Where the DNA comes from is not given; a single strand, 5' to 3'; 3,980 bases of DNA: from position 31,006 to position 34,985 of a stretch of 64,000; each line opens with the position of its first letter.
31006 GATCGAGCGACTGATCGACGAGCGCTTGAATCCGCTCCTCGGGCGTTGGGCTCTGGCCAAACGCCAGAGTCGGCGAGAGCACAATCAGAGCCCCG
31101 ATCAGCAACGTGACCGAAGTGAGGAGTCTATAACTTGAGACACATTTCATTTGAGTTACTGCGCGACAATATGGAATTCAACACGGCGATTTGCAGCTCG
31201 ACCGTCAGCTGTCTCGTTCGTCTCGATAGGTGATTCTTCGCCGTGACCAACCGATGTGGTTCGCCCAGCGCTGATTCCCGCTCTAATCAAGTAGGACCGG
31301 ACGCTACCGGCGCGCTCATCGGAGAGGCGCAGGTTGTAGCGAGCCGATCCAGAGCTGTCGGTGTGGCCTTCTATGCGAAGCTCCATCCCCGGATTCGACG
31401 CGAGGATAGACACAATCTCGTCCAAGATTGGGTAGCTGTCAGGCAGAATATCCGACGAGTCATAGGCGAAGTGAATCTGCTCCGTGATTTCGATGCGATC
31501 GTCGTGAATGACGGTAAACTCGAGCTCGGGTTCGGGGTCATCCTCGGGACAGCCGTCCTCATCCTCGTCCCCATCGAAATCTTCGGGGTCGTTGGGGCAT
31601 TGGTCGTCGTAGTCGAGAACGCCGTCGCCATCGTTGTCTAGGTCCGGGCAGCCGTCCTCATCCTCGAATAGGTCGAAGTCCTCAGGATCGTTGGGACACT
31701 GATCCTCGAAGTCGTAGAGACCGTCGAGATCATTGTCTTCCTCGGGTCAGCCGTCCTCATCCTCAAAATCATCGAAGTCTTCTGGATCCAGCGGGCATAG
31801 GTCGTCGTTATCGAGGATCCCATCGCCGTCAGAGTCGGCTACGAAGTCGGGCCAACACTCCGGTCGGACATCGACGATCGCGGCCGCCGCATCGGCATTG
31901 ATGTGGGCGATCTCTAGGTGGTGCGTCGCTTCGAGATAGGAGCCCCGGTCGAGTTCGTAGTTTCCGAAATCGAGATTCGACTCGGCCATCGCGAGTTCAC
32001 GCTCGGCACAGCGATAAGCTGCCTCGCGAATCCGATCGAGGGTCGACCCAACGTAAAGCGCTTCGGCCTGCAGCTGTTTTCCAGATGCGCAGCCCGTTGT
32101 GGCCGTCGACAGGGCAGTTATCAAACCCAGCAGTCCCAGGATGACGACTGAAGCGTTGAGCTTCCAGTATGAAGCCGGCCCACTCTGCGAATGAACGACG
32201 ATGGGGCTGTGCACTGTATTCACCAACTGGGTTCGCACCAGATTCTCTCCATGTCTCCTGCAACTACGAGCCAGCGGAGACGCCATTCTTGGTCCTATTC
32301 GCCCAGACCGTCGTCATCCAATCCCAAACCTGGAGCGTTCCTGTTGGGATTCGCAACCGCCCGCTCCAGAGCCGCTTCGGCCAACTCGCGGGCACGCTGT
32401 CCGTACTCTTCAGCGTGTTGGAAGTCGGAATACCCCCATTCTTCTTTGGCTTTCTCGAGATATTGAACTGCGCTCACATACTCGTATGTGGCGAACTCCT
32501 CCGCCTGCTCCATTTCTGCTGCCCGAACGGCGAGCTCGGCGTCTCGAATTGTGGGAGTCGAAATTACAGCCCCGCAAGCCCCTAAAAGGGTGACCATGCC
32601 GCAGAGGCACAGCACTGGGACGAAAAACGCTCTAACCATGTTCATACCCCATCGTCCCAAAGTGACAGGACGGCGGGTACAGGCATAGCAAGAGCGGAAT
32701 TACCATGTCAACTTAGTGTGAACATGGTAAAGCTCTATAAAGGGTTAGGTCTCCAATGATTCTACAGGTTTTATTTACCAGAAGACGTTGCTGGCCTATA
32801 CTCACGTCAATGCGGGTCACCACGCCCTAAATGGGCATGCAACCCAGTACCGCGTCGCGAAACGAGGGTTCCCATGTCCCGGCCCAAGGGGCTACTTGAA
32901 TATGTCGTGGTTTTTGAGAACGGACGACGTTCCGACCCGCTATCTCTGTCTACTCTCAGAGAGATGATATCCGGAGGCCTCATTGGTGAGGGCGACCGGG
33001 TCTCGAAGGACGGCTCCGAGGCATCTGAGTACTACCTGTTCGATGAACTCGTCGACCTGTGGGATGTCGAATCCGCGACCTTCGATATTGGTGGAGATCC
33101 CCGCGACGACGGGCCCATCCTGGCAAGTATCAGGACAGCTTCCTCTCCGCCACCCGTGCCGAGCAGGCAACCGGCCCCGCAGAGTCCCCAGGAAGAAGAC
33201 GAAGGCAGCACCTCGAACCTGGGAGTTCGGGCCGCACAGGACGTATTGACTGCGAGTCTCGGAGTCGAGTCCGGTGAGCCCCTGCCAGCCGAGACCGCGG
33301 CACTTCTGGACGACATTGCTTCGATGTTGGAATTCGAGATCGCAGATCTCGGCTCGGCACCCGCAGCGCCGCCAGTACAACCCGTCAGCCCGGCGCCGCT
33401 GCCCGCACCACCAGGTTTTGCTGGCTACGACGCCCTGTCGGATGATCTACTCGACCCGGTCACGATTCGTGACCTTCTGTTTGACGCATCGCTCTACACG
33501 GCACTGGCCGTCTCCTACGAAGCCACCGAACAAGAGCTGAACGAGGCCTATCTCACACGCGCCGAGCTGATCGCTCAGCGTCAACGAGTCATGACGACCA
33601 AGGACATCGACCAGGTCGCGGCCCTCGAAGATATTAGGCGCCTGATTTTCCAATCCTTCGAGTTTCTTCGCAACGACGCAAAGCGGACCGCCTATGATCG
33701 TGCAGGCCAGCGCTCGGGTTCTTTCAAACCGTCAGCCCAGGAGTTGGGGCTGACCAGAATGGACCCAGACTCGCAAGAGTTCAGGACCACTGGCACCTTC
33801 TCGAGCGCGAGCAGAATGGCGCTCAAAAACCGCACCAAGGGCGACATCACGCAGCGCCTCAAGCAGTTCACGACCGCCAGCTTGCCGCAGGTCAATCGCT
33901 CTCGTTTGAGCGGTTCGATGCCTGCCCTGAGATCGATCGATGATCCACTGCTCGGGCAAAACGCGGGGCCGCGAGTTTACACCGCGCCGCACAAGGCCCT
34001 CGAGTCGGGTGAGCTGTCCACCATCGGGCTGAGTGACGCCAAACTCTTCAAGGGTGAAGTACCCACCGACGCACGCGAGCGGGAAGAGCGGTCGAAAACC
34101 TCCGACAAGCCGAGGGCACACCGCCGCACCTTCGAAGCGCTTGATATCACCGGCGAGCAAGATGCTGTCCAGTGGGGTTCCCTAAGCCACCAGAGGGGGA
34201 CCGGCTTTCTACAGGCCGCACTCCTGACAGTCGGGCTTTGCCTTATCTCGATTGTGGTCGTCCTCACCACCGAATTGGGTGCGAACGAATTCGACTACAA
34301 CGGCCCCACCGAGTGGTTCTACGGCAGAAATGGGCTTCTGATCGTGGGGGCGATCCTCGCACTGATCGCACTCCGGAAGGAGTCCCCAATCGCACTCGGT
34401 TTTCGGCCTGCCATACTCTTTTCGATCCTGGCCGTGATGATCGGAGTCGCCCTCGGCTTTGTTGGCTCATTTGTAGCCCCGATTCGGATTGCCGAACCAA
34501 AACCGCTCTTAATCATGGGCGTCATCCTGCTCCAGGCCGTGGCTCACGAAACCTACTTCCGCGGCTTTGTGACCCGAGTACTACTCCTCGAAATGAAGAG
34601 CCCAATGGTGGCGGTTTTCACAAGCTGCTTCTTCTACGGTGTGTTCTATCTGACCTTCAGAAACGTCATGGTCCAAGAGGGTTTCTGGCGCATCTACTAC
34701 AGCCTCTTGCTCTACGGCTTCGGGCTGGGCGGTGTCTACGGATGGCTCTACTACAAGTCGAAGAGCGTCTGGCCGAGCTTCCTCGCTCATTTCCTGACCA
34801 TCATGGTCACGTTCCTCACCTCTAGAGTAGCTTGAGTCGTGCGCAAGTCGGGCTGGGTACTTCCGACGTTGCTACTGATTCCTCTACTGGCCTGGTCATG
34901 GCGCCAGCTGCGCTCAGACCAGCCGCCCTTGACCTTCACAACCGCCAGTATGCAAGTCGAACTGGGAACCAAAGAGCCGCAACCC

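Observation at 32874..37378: Three different envelope-protein processing enzymes clustered: CPBP intramembrane protease, Lnt and an exosortase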

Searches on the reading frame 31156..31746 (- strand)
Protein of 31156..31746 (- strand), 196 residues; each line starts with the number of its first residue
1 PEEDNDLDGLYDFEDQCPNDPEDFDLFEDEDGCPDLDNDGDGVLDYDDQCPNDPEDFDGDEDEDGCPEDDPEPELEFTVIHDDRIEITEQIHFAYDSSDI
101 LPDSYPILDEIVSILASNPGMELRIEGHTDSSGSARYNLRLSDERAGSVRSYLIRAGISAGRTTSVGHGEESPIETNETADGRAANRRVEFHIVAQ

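Call 83: search_protein_families(library=pfam, proteins=[window:31156-31746:-], max_evalue=0.001)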
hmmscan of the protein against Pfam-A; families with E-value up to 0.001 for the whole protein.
window:31156-31746:- (196 aa): 1 family
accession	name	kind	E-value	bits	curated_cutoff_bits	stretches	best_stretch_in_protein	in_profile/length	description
PF00691.25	OmpA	-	7.2e-23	81.2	27.2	1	93-187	2-98/98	OmpA family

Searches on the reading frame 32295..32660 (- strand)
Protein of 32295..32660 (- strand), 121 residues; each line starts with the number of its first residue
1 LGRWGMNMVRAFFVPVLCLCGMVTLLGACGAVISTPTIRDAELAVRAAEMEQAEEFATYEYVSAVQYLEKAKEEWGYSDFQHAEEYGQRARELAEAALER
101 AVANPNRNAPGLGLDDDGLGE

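Call 3: search_protein_families(library=pfam, proteins=[window:32295-32660:-], max_evalue=0.01)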
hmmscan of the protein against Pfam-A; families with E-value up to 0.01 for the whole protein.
window:32295-32660:- (121 aa): 1 family
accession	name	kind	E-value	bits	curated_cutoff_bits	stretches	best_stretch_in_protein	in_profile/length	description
PF14346.11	DUF4398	-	3.5e-09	37.5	27.9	1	37-107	2-72/78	Domain of unknown function (DUF4398)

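Call 4: search_protein_families(library=ncbifam, proteins=[window:32295-32660:-], max_evalue=0.01)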
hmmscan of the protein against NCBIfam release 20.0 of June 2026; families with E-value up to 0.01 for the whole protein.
window:32295-32660:- (121 aa): 1 family
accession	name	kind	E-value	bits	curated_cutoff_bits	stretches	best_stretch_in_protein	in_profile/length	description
NF052674.1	SAXB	equivalog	0.00062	20.2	95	1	32-101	29-99/111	SoxAX-binding protein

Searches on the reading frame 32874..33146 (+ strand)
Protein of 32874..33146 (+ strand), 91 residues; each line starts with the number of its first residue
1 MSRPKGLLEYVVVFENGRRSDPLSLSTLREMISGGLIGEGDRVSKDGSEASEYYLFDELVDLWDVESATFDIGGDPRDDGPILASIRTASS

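Call 31: search_protein_families(library=pfam, proteins=[window:32874-33146:+], max_evalue=10)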
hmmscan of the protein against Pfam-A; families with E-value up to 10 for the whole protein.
seq(91 aa): 1 family
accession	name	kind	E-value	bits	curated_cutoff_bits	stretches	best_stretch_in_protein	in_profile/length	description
PF14237.11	GYF_2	-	0.0032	17.7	25.8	1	15-48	5-38/50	GYF domain 2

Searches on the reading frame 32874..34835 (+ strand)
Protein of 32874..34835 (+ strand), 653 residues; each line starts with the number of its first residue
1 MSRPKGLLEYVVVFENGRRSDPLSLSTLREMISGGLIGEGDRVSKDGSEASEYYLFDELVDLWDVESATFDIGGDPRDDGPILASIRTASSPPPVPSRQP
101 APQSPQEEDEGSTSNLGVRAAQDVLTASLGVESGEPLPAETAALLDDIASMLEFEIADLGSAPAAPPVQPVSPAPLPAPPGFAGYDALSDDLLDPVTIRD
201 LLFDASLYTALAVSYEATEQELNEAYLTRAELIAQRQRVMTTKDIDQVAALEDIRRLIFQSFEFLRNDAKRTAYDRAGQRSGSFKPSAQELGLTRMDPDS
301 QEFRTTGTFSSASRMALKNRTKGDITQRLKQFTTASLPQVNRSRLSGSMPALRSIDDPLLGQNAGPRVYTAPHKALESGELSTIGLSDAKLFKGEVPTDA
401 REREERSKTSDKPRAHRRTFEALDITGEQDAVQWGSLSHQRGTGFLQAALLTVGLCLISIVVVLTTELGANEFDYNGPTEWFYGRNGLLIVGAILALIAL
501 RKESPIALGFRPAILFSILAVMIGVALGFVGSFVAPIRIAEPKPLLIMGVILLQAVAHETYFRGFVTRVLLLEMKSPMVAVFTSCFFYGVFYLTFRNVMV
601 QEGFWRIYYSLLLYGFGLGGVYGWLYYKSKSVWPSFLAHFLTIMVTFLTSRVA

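Call 3: search_protein_families(library=pfam, proteins=[window:32874-34835:+], max_evalue=0.01)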
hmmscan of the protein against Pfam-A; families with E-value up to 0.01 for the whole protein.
window:32874-34835:+ (653 aa): 1 family
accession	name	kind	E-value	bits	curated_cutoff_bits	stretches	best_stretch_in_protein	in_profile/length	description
PF02517.21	Rce1-like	-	3.6e-12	46.8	22.4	1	544-642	5-90/93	Type II CAAX prenyl endopeptidase Rce1-like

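Call 4: search_protein_families(library=ncbifam, proteins=[window:32874-34835:+], max_evalue=0.01)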
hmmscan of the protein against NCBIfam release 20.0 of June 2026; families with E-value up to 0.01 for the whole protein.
window:32874-34835:+ (653 aa): 2 families
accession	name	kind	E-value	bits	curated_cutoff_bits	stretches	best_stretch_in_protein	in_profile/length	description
NF041647.1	ABC_perm_CPBP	equivalog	5.7e-06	25.4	435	1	545-648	544-632/636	ABC transporter permease subunit/CPBP intramembrane protease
NF040589.1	CPBP_Synerg_MrtS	equivalog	0.00061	20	130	1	521-642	51-159/170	Synerg-CTERM system glutamic-type intramembrane protease MrtS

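Call 15: list_cluster_members(proteins=[P0001, P0003, window:32874-34835:+])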
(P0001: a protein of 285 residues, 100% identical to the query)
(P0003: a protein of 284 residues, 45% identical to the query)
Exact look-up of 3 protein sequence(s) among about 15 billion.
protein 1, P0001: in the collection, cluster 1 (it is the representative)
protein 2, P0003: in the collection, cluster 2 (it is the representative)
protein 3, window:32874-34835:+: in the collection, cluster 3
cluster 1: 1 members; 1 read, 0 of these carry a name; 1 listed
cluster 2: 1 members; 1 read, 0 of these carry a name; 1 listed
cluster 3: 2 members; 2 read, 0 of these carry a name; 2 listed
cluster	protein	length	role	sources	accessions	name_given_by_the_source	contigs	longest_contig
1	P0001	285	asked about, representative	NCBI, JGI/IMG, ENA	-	-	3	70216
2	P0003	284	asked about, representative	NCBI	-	-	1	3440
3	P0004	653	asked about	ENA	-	-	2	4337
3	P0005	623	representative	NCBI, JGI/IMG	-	-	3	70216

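Call 16: find_homologous_proteins(query=window:32874-34835:+)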
Query window:32874-34835:+ (653 aa): 5 proteins with E <= 0.001 among 8000 candidates.
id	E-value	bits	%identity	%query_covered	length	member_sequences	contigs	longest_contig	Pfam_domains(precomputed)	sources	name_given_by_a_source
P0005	0.0e+0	1383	100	95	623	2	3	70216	PF02517.22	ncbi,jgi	-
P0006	0.0e+0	1125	81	95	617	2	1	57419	PF02517.22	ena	-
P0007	1.3e-221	756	55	100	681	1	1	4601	PF02517.22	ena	-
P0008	2.1e-205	702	54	98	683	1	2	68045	PF02517.22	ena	-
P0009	2.6e-120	421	41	72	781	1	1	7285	PF02517.22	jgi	-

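Call 17: find_encoding_contigs(protein=P0008, flank=10000, max_places=3)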
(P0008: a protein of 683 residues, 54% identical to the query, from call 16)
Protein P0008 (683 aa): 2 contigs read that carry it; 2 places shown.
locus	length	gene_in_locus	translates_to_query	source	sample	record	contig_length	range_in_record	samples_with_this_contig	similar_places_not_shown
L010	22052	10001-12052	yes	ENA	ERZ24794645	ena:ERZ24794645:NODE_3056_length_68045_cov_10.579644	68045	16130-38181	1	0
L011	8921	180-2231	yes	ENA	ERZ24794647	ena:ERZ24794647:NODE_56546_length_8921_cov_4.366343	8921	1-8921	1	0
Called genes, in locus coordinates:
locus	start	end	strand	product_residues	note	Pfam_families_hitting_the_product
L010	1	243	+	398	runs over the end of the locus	PF00565:SNase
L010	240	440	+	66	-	-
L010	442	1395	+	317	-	PF03372:Exo_endo_phos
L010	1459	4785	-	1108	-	PF00069:Pkinase, PF07714:PK_Tyr_Ser-Thr, PF13191:AAA_16, PF13401:AAA_22 (faint)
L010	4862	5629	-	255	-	PF07719:TPR_2 (faint), PF07721:TPR_4 (faint), PF13174:TPR_6 (faint), PF13176:TPR_7 (faint), PF13432:TPR_16 (weak), PF13414:TPR_11 (weak), PF00515:TPR_1 (weak), PF13424:TPR_12 (weak), +7 more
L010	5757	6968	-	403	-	PF03349:Toluene_X (faint)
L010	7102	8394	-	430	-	-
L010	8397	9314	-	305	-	PF00691:OmpA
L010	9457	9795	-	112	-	PF14346:DUF4398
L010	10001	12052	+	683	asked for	PF02517:Rce1-like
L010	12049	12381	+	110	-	-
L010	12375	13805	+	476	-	PF20154:LNT_N, PF00795:CN_hydrolase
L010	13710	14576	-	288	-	PF09721:Exosortase_EpsH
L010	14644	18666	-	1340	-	-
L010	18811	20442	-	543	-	-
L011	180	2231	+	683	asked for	PF02517:Rce1-like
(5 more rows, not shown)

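Call 18: find_encoding_contigs(protein=P0009, flank=10000, max_places=3)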
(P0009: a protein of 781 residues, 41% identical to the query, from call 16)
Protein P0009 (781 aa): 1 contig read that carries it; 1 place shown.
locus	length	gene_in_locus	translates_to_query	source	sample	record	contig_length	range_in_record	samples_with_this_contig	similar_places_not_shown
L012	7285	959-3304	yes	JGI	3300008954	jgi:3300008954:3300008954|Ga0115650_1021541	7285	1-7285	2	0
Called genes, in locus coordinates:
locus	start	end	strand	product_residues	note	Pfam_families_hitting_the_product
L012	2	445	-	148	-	?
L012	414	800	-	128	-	PF14346:DUF4398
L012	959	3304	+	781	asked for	PF02517:Rce1-like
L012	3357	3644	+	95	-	-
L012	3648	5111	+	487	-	PF00795:CN_hydrolase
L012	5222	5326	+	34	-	-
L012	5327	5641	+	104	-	-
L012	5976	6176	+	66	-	-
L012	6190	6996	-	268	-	PF01520:Amidase_3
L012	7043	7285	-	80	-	?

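Call 19: find_encoding_contigs(protein=P0007, flank=10000, max_places=3)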
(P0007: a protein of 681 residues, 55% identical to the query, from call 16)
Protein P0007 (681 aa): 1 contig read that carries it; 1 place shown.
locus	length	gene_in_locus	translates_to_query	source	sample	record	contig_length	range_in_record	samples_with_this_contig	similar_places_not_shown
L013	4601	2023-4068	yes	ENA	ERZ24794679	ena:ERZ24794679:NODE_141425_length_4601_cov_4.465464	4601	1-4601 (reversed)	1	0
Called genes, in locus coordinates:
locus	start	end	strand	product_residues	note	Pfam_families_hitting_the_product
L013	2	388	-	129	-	?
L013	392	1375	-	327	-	PF00691:OmpA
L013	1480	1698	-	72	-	PF14346:DUF4398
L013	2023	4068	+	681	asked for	PF02517:Rce1-like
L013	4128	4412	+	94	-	-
